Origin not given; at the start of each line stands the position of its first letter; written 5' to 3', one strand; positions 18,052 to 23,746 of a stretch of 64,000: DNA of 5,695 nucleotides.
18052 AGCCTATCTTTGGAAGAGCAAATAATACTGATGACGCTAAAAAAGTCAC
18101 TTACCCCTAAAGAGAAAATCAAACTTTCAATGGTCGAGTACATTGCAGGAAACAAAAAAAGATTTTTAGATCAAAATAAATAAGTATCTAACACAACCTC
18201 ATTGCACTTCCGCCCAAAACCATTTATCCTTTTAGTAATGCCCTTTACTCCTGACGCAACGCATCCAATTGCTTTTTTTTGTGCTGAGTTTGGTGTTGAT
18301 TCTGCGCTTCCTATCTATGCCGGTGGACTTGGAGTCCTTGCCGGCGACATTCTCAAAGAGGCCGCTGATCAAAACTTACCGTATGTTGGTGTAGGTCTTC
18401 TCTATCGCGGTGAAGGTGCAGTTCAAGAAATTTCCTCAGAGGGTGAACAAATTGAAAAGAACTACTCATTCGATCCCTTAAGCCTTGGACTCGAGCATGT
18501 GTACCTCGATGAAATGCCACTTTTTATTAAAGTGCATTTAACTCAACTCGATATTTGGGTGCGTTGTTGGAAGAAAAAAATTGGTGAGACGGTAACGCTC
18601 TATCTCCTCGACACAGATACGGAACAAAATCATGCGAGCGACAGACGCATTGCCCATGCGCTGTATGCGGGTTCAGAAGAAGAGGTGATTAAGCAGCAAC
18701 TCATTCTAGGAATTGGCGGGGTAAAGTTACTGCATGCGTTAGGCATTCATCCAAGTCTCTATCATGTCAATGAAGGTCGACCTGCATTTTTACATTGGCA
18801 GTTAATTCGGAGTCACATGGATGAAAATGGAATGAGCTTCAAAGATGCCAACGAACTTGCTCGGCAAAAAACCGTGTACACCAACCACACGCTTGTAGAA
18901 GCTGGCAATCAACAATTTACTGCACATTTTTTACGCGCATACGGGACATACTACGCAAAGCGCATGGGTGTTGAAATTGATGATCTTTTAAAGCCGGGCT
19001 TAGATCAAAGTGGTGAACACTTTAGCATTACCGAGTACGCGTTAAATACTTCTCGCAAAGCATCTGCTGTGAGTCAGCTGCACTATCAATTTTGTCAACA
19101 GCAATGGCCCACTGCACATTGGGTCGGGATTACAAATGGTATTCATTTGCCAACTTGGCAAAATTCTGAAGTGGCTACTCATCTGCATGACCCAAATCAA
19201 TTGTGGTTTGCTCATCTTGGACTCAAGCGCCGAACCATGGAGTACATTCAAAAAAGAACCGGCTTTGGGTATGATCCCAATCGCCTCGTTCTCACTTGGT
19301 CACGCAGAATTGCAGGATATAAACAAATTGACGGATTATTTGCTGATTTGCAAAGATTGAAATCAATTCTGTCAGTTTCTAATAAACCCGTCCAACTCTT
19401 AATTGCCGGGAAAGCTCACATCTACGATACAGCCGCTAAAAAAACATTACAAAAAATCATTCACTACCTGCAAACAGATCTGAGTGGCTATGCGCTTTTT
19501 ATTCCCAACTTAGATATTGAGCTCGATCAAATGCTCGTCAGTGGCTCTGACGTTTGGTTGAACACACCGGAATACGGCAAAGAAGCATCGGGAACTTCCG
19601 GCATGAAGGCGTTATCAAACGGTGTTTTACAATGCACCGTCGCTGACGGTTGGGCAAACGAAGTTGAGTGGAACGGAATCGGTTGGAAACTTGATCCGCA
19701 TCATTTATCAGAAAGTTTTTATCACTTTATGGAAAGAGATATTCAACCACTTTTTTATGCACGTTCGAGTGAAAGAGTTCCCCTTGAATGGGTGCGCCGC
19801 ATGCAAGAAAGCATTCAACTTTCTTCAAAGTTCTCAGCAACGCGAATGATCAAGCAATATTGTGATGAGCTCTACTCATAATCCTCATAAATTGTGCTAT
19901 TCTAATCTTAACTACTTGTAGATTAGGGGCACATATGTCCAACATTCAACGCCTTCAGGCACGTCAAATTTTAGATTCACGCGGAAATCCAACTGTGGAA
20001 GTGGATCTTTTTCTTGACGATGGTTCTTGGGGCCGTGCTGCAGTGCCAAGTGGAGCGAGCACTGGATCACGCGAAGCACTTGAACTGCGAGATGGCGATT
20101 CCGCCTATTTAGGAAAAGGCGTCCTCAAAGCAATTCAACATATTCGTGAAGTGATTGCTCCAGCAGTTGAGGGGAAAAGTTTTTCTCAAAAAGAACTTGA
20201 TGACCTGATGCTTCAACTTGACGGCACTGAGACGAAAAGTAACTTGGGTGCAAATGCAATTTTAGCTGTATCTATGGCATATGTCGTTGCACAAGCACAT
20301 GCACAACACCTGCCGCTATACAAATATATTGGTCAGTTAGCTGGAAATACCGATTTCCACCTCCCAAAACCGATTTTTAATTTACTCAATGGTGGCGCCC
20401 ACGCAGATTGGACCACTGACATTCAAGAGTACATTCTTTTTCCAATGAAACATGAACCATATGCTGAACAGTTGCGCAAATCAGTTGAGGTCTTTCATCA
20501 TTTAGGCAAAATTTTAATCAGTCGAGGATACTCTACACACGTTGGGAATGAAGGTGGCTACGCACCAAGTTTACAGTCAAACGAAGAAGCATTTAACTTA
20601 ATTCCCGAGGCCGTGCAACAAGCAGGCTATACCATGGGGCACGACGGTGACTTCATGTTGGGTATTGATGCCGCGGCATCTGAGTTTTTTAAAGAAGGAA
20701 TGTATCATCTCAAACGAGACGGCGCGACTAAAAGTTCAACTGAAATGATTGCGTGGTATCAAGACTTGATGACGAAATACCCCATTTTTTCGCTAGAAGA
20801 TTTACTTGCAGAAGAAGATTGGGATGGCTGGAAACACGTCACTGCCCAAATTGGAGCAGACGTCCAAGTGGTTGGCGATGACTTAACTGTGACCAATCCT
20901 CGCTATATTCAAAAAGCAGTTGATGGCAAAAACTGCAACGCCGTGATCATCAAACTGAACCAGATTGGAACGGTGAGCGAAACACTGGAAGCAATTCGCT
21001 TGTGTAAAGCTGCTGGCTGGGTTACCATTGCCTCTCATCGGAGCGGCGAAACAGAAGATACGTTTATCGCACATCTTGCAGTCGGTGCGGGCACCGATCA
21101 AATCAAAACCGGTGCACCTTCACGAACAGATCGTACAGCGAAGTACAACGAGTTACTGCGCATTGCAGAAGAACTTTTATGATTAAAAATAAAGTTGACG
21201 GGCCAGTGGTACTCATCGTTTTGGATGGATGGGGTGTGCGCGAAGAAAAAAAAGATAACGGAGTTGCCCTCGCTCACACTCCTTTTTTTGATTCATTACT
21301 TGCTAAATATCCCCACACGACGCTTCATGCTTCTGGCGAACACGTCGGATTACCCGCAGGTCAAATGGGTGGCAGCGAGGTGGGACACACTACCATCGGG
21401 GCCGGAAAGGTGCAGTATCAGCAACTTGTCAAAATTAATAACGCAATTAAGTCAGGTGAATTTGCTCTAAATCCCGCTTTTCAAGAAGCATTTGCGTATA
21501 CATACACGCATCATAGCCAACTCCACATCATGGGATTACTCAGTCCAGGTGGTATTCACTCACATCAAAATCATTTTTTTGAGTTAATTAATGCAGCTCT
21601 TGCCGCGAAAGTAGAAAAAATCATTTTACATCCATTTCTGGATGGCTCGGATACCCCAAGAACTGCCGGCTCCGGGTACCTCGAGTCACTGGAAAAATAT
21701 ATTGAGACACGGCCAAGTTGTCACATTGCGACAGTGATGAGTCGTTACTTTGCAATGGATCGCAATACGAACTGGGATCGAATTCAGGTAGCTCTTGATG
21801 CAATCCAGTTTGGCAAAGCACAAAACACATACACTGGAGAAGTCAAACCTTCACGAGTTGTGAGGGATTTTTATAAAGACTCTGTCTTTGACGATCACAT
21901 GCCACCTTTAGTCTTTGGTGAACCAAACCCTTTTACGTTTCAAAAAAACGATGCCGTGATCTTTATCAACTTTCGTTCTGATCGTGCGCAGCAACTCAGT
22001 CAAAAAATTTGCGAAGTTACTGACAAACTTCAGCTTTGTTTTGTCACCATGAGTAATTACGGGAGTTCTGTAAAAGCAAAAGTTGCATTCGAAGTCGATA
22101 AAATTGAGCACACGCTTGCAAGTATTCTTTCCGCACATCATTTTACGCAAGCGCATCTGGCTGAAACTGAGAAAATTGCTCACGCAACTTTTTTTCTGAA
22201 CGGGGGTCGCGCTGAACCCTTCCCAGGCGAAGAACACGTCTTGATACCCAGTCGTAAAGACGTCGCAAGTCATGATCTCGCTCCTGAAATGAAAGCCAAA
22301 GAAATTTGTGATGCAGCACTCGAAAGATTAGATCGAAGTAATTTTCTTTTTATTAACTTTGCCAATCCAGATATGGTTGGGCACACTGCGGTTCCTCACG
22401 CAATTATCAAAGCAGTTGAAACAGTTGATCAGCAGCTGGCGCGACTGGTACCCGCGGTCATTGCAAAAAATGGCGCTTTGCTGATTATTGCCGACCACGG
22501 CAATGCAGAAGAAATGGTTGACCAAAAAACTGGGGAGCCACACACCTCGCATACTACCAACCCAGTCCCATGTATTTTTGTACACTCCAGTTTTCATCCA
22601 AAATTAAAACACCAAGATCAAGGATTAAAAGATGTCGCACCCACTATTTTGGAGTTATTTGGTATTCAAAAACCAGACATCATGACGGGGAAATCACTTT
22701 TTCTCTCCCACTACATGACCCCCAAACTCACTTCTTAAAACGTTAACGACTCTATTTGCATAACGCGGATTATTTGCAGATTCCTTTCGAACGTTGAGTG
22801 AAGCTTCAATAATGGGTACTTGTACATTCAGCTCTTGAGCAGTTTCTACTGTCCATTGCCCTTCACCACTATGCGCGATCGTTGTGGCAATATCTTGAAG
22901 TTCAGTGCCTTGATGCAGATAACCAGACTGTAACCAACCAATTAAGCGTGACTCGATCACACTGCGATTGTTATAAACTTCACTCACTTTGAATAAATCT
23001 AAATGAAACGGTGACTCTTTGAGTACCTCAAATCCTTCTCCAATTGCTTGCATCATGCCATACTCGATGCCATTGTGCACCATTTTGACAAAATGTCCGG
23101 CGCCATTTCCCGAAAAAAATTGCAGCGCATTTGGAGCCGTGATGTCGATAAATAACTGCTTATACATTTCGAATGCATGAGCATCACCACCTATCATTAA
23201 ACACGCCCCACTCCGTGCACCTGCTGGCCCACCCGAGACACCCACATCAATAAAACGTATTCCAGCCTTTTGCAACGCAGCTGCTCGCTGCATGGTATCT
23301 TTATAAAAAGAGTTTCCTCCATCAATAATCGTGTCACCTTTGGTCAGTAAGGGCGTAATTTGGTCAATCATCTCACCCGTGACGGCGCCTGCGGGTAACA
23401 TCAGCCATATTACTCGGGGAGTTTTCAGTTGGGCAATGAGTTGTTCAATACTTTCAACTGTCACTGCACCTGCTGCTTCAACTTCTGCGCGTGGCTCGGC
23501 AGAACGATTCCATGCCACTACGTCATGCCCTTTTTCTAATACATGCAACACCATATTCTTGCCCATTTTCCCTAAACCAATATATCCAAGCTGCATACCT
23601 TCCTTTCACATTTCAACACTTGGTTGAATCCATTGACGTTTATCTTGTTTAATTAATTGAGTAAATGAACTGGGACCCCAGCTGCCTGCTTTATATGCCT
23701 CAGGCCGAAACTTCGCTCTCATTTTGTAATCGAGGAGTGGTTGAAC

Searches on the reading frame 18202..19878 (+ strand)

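Call 61: search_protein_families(library=pfam, proteins=[window:18202-19878:+], max_evalue=0.001)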
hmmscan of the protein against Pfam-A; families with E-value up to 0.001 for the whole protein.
window:18202-19878:+ (559 aa): 1 family
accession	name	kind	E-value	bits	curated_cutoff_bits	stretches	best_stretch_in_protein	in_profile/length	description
PF00343.26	Phosphorylase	-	6.3e-21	74.8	27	2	342-486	427-582/713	Carbohydrate phosphorylase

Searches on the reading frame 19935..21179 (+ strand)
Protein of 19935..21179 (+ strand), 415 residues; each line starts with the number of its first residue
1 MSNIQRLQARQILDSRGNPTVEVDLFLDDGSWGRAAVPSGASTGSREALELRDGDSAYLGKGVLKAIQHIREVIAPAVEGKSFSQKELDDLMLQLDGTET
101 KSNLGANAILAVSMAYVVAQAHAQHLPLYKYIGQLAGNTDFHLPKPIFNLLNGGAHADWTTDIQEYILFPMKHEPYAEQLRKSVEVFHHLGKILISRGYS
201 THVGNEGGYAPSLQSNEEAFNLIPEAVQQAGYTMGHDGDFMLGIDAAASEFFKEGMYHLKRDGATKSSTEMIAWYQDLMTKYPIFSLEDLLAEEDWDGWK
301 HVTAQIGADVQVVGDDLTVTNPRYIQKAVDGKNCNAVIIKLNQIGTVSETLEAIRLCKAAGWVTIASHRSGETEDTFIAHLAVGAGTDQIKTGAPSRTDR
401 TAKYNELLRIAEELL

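Call 61: search_protein_families(library=pfam, proteins=[window:19935-21179:+], max_evalue=0.001)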
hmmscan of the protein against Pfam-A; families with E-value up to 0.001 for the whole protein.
window:19935-21179:+ (415 aa): 4 families
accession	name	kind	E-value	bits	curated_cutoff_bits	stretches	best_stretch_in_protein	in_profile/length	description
PF00113.28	Enolase_C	-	2.1e-103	346.1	21.5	1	142-414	3-281/296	Enolase, C-terminal TIM barrel domain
PF03952.21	Enolase_N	-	7.6e-53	178.6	35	1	4-132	1-131/131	Enolase, N-terminal domain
PF13378.12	MR_MLE_C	-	2.4e-06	27.9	29.4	1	268-392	57-176/219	Enolase C-terminal domain-like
PF07476.17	MAAL_C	-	6.6e-06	25.9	27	1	304-389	134-220/249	Methylaspartate ammonia-lyase C-terminus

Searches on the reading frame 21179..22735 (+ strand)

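Call 74: search_protein_families(library=pfam, proteins=[window:21179-22735:+], max_evalue=0.001)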
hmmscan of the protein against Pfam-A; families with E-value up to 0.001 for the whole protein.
window:21179-22735:+ (519 aa): 4 families
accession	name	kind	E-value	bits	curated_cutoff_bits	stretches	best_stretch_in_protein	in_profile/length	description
PF01676.23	Metalloenzyme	-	2.7e-71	240.5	24.3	1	9-497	2-251/252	Metalloenzyme superfamily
PF06415.18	iPGM_N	-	1.9e-57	194.7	27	1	86-294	1-215/217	BPG-independent PGAM N-terminus (iPGM_N)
PF01663.27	Phosphodiest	-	2.6e-06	27.7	23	1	379-448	157-226/342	Type I phosphodiesterase / nucleotide pyrophosphatase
PF00884.28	Sulfatase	-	6.8e-05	22.8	25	1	405-496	202-301/301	Sulfatase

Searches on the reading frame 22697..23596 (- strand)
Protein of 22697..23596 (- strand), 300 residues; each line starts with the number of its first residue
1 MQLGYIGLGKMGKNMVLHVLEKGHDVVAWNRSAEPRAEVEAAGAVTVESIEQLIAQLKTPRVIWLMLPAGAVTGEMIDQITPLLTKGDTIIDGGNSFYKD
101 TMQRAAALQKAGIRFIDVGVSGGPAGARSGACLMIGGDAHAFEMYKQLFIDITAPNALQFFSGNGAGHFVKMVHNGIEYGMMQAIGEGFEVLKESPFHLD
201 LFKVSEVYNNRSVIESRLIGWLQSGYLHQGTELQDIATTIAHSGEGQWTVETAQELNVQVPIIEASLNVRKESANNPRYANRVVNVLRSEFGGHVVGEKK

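Call 74: search_protein_families(library=pfam, proteins=[window:22697-23596:-], max_evalue=0.001)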
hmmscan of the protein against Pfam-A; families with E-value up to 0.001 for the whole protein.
window:22697-23596:- (300 aa): 4 families
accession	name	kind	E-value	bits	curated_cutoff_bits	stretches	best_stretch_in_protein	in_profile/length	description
PF03446.21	NAD_binding_2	-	1.9e-43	148.7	21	1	3-154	2-154/161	NAD binding domain of 6-phosphogluconate dehydrogenase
PF00393.24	6PGD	-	1.6e-19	70.8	27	1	167-277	1-117/290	6-phosphogluconate dehydrogenase, C-terminal domain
PF02826.25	2-Hacid_dh_C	-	2.4e-05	24.2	25.1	1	2-81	38-113/178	D-isomer specific 2-hydroxyacid dehydrogenase, NAD binding domain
PF03807.23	F420_oxidored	-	6.3e-05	23.9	21.6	1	3-53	2-54/94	NADP oxidoreductase coenzyme F420-dependent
